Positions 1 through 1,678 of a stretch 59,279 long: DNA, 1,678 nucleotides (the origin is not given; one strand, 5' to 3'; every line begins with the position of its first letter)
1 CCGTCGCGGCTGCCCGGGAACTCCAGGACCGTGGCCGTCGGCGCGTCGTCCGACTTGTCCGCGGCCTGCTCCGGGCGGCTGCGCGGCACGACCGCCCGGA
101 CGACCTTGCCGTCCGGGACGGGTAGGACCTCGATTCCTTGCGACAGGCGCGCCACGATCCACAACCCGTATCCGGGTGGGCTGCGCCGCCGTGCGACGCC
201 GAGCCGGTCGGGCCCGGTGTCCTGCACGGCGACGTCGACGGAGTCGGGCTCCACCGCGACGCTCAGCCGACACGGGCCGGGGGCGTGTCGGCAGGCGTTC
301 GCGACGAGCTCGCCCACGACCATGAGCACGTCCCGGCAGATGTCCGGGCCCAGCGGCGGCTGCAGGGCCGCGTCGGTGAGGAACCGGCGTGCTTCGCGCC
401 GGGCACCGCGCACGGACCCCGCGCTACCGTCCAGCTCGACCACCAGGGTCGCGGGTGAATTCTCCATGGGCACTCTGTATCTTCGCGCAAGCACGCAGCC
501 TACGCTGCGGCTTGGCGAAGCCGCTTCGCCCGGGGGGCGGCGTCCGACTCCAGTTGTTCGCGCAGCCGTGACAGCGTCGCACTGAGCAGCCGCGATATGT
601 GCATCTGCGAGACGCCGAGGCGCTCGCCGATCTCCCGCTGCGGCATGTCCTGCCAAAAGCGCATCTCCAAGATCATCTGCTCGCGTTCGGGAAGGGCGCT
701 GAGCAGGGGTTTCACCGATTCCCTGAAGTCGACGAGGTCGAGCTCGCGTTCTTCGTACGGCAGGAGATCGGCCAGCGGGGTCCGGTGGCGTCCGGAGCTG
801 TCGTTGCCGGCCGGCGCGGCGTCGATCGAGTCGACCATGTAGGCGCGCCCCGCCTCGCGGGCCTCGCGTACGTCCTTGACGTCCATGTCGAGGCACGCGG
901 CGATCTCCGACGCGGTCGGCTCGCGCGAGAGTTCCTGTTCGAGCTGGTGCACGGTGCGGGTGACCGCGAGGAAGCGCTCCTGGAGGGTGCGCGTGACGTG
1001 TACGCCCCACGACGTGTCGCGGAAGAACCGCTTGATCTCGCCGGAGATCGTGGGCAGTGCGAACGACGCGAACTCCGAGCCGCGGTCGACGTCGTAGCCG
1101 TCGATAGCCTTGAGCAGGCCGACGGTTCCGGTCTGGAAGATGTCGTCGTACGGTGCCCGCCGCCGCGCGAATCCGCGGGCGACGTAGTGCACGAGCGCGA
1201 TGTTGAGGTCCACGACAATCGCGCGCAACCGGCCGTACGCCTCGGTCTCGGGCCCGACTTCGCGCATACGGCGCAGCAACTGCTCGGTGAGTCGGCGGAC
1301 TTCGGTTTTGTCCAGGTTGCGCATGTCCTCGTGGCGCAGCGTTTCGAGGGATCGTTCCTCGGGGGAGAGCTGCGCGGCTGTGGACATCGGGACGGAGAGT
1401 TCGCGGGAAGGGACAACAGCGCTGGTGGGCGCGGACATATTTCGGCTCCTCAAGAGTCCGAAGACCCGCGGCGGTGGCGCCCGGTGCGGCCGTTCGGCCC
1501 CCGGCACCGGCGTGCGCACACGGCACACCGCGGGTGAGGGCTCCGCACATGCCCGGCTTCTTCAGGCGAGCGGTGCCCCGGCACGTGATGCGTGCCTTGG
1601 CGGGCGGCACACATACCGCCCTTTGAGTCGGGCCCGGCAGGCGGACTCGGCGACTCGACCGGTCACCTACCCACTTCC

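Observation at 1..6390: Compact SigB-type partner-switching island: CHASE3 kinase, receiver-PP2C phosphatase, two receiver paralogs, sigma factor and anti-sigma kinase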

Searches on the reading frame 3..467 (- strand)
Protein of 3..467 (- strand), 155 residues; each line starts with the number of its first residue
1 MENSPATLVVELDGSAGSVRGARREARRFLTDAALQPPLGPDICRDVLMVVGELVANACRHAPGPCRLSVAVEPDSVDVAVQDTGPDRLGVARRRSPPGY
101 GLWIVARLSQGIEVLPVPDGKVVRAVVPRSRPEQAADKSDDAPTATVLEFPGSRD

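Call 9: search_protein_families(library=pfam, max_evalue=0.01, proteins=[window:3-467:-])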
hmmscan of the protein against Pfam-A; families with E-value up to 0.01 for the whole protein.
seq(155 aa): 2 families
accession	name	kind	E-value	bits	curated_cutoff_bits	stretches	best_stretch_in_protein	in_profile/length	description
PF13581.12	HATPase_c_2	-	8.7e-14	52.1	27.4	1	24-126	9-126/127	Histidine kinase-like ATPase domain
PF02518.31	HATPase_c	-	5e-05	24.2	26.4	1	48-110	7-85/111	Histidine kinase-, DNA gyrase B-, and HSP90-like ATPase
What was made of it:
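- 3..467 (-): RsbW/SpoIIAB-like anti-sigma serine kinase, N-terminal 155 aa. The gene runs off the window; it is 228 aa in the near-identical contig L082. HATPase_c_2 at 8.7e-14 (call 9).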

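Call 11: search_protein_families(library=ncbifam, max_evalue=0.001, proteins=[window:3-467:-])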
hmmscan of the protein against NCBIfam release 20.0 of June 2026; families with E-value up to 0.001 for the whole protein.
seq(155 aa): 1 family
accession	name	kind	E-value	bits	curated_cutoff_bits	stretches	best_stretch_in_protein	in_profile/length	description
NF041045.1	RsbA_anti_sig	subfamily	1.1e-14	54.4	210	1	22-126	190-301/303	anti-sigma factor RsbA family regulatory protein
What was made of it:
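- Checked: All listed genes are present, on the stated strands, with strong domain support (Pfam, call 9; NCBIfam, call 11).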

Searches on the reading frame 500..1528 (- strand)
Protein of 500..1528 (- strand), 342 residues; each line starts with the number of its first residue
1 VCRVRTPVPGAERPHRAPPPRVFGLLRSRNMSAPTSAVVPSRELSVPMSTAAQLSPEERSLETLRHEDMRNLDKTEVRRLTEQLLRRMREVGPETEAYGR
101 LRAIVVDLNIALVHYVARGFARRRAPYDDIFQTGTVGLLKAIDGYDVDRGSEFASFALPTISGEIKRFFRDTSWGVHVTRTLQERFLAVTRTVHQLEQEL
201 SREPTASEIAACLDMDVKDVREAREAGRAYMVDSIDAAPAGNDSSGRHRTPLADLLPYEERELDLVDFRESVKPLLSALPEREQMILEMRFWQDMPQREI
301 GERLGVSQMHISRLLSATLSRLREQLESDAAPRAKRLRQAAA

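Call 9: search_protein_families(library=pfam, max_evalue=0.01, proteins=[window:500-1528:-])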
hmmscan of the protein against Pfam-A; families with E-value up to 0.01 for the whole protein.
window:500-1528:- (342 aa): 4 families
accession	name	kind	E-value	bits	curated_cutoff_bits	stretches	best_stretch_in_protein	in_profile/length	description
PF04545.22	Sigma70_r4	-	2.3e-17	62.7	24.1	1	275-324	1-50/50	Sigma-70, region 4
PF04542.20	Sigma70_r2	-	2e-14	53.6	24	1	107-174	3-70/71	Sigma-70 region 2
PF04539.22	Sigma70_r3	-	4.9e-13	49.4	25.3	1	188-246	5-63/78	Sigma-70 region 3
PF08281.18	Sigma70_r4_2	-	8.4e-09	35.4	25.7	1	275-319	7-51/54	Sigma-70, region 4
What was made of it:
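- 500..1438 (-): SigB/SigF/SigG-family sigma factor, 312 aa. Sigma70 r2/r3/r4 (call 9).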

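Call 11: search_protein_families(library=ncbifam, max_evalue=0.001, proteins=[window:500-1528:-])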
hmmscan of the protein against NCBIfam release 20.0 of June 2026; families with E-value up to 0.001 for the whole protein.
window:500-1528:- (342 aa): 58 families (the best 25 are shown)
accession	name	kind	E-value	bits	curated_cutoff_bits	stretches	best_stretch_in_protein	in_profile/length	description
NF005514.0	PRK07122.1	subfamily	1.5e-72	244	372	1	82-327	22-264/264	RNA polymerase sigma factor SigF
TIGR02980.1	SigBFG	subfamily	4.8e-72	242.3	234.35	1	101-326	4-226/227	SigB/SigF/SigG family RNA polymerase sigma factor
TIGR02941.1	Sigma_B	equivalog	1.7e-48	165.3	315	1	104-325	33-252/255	RNA polymerase sigma factor SigB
NF005644.0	PRK07408.1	subfamily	1.2e-41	143.1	261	1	76-329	8-256/258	RNA polymerase sigma factor SigF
TIGR02885.1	spore_sigF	equivalog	1.3e-39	136.4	321.45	1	104-326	15-231/231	RNA polymerase sporulation sigma factor SigF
NF004052.0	PRK05572.1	subfamily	4.5e-39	134.5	311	1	102-327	34-251/252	SigF/SigG family RNA polymerase sporulation sigma factor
TIGR02479.1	FliA_WhiG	subfamily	2.1e-35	122.5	189.6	1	125-327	24-224/224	FliA/WhiG family RNA polymerase sigma factor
NF006071.0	PRK08215.1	equivalog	6.2e-35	121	372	1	82-326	25-257/258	RNA polymerase sporulation sigma factor SigG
TIGR02850.1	spore_sigG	equivalog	2.5e-33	115.6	457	1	83-325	23-253/254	RNA polymerase sporulation sigma factor SigG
NF005413.0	PRK06986.1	subfamily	4.6e-32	111.8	201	1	127-329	43-239/241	RNA polymerase sigma factor FliA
TIGR02937.1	sigma70-ECF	superfamily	1.1e-29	103.2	42.9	1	106-326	7-165/165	sigma-70 family RNA polymerase sigma factor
TIGR02997.1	Sig70-cyanoRpoD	subfamily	2e-24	86.4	384.5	1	77-323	51-298/298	RNA polymerase sigma factor, RpoD/SigA family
NF041931.2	MzaA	equivalog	5.3e-24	85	800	1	88-325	463-704/726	MZA anti-phage system associated sigma-70 family RNA polymerase sigma factor MzaA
NF004935.0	PRK06288.1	equivalog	8.4e-24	84.6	343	1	99-327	32-263/270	RNA polymerase sigma factor WhiG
TIGR02393.1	RpoD_Cterm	equivalog_domain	2.3e-23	83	354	1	105-326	5-228/238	RNA polymerase sigma factor RpoD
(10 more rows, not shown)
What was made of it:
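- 500..1438 (-): TIGR02980 scores 242.3 bits, above the 234.35 cut-off (call 11).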

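Call 15: find_homologous_proteins(query=window:503-1438:-, max_evalue=1e-30)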
Query seq(312 aa) (312 aa): 1458 proteins with E <= 1e-30 among 8000 candidates; the best 120 are listed.
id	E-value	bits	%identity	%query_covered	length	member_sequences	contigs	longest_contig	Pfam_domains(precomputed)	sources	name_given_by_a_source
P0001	5.7e-169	579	90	96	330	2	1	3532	PF04545.23,PF04542.21,PF08281.19,PF04539.23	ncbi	-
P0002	2.4e-160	551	82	100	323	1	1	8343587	PF04545.23,PF04542.21,PF08281.19,PF04539.23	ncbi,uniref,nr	ncbi:SigB/SigF/SigG family RNA polymerase sigma factor [Yinghuangia sp. ASG 101]|uniref:SigB/SigF/Si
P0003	1.2e-135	470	100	70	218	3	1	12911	PF04545.23,PF04542.21,PF08281.19,PF04539.23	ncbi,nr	ncbi:MAG TPA: sigma-70 family RNA polymerase sigma factor, partial [Yinghuangia sp.]|nr:sigma-70 fam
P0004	2.8e-135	469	79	88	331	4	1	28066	PF04545.23,PF04542.21,PF08281.19,PF04539.23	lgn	-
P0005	2.4e-134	466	71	100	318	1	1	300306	PF04545.23,PF04542.21,PF08281.19,PF04539.23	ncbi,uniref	ncbi:SigB/SigF/SigG family RNA polymerase sigma factor [Yinghuangia sp. YIM S09857]|uniref:SigB/SigF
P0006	3.2e-107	376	64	89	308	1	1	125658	PF04545.23,PF04542.21,PF08281.19,PF04539.23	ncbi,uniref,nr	ncbi:SigB/SigF/SigG family RNA polymerase sigma factor [Yinghuangia seranimata]|uniref:SigB/SigF/Sig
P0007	7.6e-100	352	57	96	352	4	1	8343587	PF04545.23,PF04542.21,PF08281.19,PF04539.23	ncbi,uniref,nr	ncbi:SigB/SigF/SigG family RNA polymerase sigma factor [Yinghuangia sp. ASG 101]|uniref:SigB/SigF/Si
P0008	5.1e-99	350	59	84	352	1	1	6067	PF04545.23,PF04542.21,PF08281.19,PF04539.23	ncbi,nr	ncbi:MAG: SigB/SigF/SigG family RNA polymerase sigma factor [Streptomycetaceae bacterium]|nr:SigB/Si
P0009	2.5e-98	347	62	85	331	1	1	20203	PF04545.23,PF04542.21,PF13545.13,PF08281.19,PF04539.23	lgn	-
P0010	8.6e-97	342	59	90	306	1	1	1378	PF07638.18,PF04545.23,PF04542.21,PF08281.19,PF04539.23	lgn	-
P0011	1.0e-95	339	59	85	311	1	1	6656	PF04545.23,PF04542.21,PF08281.19,PF04539.23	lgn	-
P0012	3.5e-94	334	56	93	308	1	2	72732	PF04545.23,PF04542.21,PF04539.23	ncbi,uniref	ncbi:SigB/SigF/SigG family RNA polymerase sigma factor [Uniformispora flossi]|uniref:SigB/SigF/SigG 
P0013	5.3e-94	333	60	84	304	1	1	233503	PF04545.23,PF04542.21,PF08281.19,PF04539.23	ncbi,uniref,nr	ncbi:SigB/SigF/SigG family RNA polymerase sigma factor [Yinghuangia seranimata]|uniref:SigB/SigF/Sig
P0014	2.4e-93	331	58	91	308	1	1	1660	PF04545.23,PF04542.21,PF08281.19,PF04539.23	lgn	-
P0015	3.3e-93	331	58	86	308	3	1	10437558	PF04545.23,PF04542.21,PF08281.19,PF04539.23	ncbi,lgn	ncbi:sigma-70 family RNA polymerase sigma factor [Streptomycetaceae bacterium NBC_01309]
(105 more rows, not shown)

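Call 16: find_encoding_contigs(protein=P0003, flank=10000, max_places=3)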
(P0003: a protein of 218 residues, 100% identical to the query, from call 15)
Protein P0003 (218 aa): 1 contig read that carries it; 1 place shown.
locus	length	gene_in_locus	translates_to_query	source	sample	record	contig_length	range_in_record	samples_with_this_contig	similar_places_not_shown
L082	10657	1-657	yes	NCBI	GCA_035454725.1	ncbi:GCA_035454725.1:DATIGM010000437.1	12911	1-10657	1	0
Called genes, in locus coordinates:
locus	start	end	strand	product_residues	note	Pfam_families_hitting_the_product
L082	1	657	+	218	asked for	PF04542:Sigma70_r2, PF04539:Sigma70_r3, PF08281:Sigma70_r4_2, PF04545:Sigma70_r4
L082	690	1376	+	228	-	PF13581:HATPase_c_2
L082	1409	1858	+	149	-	PF01740:STAS, PF13466:STAS_2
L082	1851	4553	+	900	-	PF03861:ANTAR, PF08448:PAS_4 (faint), PF13426:PAS_9 (faint), PF08447:PAS_3, PF07228:SpoIIE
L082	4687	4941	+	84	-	-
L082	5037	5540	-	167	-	PF19853:DUF6328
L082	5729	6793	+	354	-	PF10708:DUF2510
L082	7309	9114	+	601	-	PF01590:GAF (faint), PF07228:SpoIIE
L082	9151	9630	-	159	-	PF13581:HATPase_c_2, PF02518:HATPase_c (weak)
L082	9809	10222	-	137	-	PF04343:DUF488, PF22751:DUF488-N3a, PF22752:DUF488-N3i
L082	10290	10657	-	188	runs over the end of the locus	-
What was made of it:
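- On RsbK/RsbY/RsbM module (B. cereus): No methyltransferase appears among the nine cluster genes (calls 9, 16).
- Closest known: RsbK/RsbY. Different: Here there is no GAF, no fused receiver and no methyltransferase (calls 9, 16).
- Tried and rejected: The left continuation came from the partial sigma hit P0003 (call 16).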

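Call 17: find_encoding_contigs(protein=P0002, flank=10000, max_places=3)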
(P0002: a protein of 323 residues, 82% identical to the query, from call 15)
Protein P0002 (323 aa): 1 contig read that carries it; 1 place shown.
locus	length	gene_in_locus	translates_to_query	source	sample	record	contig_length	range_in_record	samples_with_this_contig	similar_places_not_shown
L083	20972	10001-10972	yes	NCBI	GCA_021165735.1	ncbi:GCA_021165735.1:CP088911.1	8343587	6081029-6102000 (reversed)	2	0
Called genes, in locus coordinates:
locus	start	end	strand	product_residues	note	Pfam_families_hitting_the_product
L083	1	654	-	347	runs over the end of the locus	-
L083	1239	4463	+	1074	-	PF00069:Pkinase, PF07714:PK_Tyr_Ser-Thr, PF13416:SBP_bac_8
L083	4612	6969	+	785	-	PF00384:Molybdopterin, PF01568:Molydop_binding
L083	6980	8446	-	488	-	PF18937:DUF5685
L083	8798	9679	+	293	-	PF02551:Acyl_CoA_thio (weak), PF13622:4HBT_3, PF20789:4HBT_3C, PF02551:Acyl_CoA_thio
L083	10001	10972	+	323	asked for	PF04542:Sigma70_r2, PF04539:Sigma70_r3, PF08281:Sigma70_r4_2, PF04545:Sigma70_r4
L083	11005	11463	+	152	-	PF13581:HATPase_c_2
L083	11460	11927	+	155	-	PF01740:STAS, PF13466:STAS_2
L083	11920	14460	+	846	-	PF03861:ANTAR, PF08448:PAS_4 (faint), PF08447:PAS_3, PF07228:SpoIIE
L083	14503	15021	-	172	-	PF19853:DUF6328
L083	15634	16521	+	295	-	-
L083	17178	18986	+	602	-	PF08448:PAS_4 (weak), PF07228:SpoIIE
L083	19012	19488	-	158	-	PF13581:HATPase_c_2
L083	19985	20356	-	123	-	PF22751:DUF488-N3a, PF22752:DUF488-N3i, PF04343:DUF488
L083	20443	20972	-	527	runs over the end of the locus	PF00561:Abhydrolase_1, PF08386:Abhydrolase_4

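Call 23: find_encoding_contigs(protein=P0005, flank=10000, max_places=2)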
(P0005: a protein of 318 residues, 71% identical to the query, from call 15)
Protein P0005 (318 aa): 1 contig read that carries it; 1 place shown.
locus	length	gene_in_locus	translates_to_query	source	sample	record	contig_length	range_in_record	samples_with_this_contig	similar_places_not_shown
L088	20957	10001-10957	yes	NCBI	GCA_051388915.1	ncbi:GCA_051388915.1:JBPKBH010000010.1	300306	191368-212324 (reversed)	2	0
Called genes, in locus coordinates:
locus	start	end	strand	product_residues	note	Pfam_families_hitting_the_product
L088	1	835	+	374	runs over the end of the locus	PF01636:APH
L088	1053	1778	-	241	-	-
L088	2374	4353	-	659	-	-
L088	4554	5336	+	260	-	PF03358:FMN_red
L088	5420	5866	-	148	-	PF00072:Response_reg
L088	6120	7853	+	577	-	PF05227:CHASE3, PF00672:HAMP (faint), PF00512:HisKA, PF02518:HATPase_c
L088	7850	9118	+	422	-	PF00072:Response_reg, PF07228:SpoIIE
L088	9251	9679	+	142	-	PF00072:Response_reg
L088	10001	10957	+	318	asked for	PF04542:Sigma70_r2, PF04539:Sigma70_r3, PF08281:Sigma70_r4_2, PF04545:Sigma70_r4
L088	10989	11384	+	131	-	PF13581:HATPase_c_2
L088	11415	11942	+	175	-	PF01740:STAS, PF13466:STAS_2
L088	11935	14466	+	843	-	PF03861:ANTAR, PF08448:PAS_4 (faint), PF00989:PAS (faint), PF13426:PAS_9 (faint), PF08447:PAS_3, PF07228:SpoIIE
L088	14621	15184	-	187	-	PF11706:zf-CGNR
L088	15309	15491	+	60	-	-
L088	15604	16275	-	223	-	PF01814:Hemerythrin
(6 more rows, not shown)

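Call 24: find_encoding_contigs(protein=P0006, flank=10000, max_places=2)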
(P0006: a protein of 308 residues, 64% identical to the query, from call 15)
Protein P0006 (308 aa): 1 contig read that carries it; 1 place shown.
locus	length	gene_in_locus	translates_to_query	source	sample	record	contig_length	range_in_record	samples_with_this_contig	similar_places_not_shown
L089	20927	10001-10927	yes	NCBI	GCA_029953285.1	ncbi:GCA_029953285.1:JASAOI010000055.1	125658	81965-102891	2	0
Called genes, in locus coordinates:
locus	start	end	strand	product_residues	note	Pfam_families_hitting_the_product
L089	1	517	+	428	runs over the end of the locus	PF00587:tRNA-synt_2b, PF03129:HGTP_anticodon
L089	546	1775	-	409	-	PF17964:Big_10, PF03734:YkuD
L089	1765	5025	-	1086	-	PF24401:iHD-CE, PF24391:HD-CE, PF24410:wHTH-HSP90_Na-assoc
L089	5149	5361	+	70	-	-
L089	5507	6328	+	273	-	PF01012:ETF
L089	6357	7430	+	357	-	PF01012:ETF, PF00766:ETF_alpha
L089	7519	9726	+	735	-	PF12838:Fer4_7 (faint), PF13534:Fer4_17 (faint), PF00037:Fer4 (faint), PF12797:Fer4_2 (faint), PF13183:Fer4_8, PF13187:Fer4_9, PF13237:Fer4_10, PF02754:CCG, +1 more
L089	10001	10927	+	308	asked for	PF04542:Sigma70_r2, PF04539:Sigma70_r3, PF04545:Sigma70_r4, PF08281:Sigma70_r4_2 (weak)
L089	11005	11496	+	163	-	PF13581:HATPase_c_2, PF02518:HATPase_c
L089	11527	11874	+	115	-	PF01740:STAS, PF13466:STAS_2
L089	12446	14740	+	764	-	PF03861:ANTAR, PF08448:PAS_4 (faint), PF08447:PAS_3 (faint), PF07228:SpoIIE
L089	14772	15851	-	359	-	-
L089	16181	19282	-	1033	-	PF00486:Trans_reg_C, PF03704:BTAD, PF07719:TPR_2 (faint), PF13176:TPR_7 (faint), PF13374:TPR_10 (faint), PF17874:TPR_MalT (faint), PF13181:TPR_8 (faint), PF13424:TPR_12, +2 more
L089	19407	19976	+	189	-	-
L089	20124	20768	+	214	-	PF01814:Hemerythrin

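Call 25: find_encoding_contigs(protein=P0004, flank=10000, max_places=2)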
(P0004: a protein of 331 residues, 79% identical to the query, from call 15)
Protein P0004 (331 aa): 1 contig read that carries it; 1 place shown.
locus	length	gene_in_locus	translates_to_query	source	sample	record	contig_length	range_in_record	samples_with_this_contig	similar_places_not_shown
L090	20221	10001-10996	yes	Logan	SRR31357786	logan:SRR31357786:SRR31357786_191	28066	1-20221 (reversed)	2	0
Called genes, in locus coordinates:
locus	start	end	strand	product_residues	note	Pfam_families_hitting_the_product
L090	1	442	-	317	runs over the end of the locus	PF00106:adh_short, PF08659:KR, PF13561:adh_short_C2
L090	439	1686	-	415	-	PF00067:p450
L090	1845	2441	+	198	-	PF00440:TetR_N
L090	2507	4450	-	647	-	-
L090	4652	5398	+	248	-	PF03358:FMN_red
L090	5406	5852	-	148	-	PF00072:Response_reg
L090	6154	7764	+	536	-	PF05227:CHASE3, PF00672:HAMP, PF00512:HisKA, PF02518:HATPase_c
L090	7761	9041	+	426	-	PF00072:Response_reg, PF07228:SpoIIE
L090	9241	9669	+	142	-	PF00072:Response_reg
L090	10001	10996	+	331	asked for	PF04542:Sigma70_r2, PF04539:Sigma70_r3, PF08281:Sigma70_r4_2, PF04545:Sigma70_r4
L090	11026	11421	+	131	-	PF13581:HATPase_c_2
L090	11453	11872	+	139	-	PF01740:STAS, PF13466:STAS_2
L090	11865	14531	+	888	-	PF03861:ANTAR, PF08448:PAS_4 (faint), PF00989:PAS (faint), PF13426:PAS_9 (faint), PF08447:PAS_3, PF07228:SpoIIE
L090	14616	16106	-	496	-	PF00474:SSF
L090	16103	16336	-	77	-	-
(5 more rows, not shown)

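Call 63: search_protein_families(library=pfam, max_evalue=0.001, proteins=[L082:690-1376:+, L082:1409-1858:+, L082:1851-4553:+])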
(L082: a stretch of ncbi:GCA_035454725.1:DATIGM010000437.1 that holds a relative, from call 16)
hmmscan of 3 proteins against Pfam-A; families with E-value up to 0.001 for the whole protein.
L082:690-1376:+ (228 aa): 2 families
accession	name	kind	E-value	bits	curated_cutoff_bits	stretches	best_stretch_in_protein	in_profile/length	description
PF13581.12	HATPase_c_2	-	1.6e-13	51.2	27.4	1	24-126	9-126/127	Histidine kinase-like ATPase domain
PF02518.31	HATPase_c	-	0.00014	22.7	26.4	1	48-110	7-85/111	Histidine kinase-, DNA gyrase B-, and HSP90-like ATPase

L082:1409-1858:+ (149 aa): 2 families
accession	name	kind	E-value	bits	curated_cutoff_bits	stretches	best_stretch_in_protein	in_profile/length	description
PF01740.26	STAS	-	1.6e-19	70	22.6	1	43-146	4-106/106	STAS domain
PF13466.11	STAS_2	-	8.3e-16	58.4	29.2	1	54-132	3-78/80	STAS domain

L082:1851-4553:+ (900 aa): 6 families
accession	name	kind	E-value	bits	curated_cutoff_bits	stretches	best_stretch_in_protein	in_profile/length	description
PF07228.17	SpoIIE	-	2.2e-48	165.2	25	1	713-897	1-191/192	Stage II sporulation protein E (SpoIIE)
PF03861.19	ANTAR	-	1.5e-18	66.8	27.3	1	36-86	3-53/54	ANTAR domain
PF08447.18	PAS_3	-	1.3e-13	51.4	25.6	1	546-627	2-83/89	PAS fold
PF08448.16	PAS_4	-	1.9e-10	41.4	23.1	1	424-507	13-93/110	PAS fold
PF13426.13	PAS_9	-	1e-06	29.4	27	0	584-639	47-103/103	PAS domain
PF00989.32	PAS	-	4.3e-05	23.9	22.6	0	532-635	10-111/113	PAS fold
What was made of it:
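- On RsbV/SpoIIAA-type STAS antagonist: L082 1409-1858: STAS at 1.6e-19 (call 63).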
